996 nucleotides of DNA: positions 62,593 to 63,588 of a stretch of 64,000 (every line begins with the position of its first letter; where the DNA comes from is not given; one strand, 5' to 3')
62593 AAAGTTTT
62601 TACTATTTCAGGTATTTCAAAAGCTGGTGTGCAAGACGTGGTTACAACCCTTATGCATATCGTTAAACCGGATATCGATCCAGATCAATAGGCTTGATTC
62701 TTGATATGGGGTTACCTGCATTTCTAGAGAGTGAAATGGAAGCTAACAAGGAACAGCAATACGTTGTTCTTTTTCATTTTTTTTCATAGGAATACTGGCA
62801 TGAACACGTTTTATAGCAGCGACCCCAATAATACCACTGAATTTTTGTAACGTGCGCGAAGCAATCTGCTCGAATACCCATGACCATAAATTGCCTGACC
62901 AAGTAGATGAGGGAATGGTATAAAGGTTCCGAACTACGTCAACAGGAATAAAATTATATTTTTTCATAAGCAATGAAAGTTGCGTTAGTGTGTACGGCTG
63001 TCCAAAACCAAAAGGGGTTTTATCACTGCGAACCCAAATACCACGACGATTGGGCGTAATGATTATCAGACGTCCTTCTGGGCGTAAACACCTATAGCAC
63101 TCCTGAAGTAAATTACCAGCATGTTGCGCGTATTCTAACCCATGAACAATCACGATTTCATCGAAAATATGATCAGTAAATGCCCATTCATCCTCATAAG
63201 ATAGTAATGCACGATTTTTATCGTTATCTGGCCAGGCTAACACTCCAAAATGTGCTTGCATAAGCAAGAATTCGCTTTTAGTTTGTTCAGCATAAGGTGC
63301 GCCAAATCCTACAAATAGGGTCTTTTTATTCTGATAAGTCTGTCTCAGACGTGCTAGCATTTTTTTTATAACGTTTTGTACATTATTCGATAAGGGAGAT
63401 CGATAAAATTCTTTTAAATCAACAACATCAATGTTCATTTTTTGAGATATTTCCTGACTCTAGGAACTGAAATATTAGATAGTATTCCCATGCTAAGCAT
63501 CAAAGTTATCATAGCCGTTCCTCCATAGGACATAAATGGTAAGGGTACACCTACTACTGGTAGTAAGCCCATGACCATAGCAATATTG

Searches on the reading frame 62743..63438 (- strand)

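Call 74: search_protein_families(library=pfam, proteins=[window:62743-63438:-], max_evalue=0.01)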
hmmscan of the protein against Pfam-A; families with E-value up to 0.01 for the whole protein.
window:62743-63438:- (231 aa): 4 families
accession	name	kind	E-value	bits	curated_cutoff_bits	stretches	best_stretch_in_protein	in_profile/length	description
PF13489.12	Methyltransf_23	-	9.9e-08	32.3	27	1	75-163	65-159/164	Methyltransferase domain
PF08241.18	Methyltransf_11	-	2.7e-06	28.3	21.2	1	84-126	53-95/95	Methyltransferase domain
PF13649.12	Methyltransf_25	-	0.0077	17.3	27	0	84-122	57-97/97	Methyltransferase domain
PF01209.24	Ubie_methyltran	-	0.0091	15.8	20.1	0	82-128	107-153/233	ubiE/COQ5 methyltransferase family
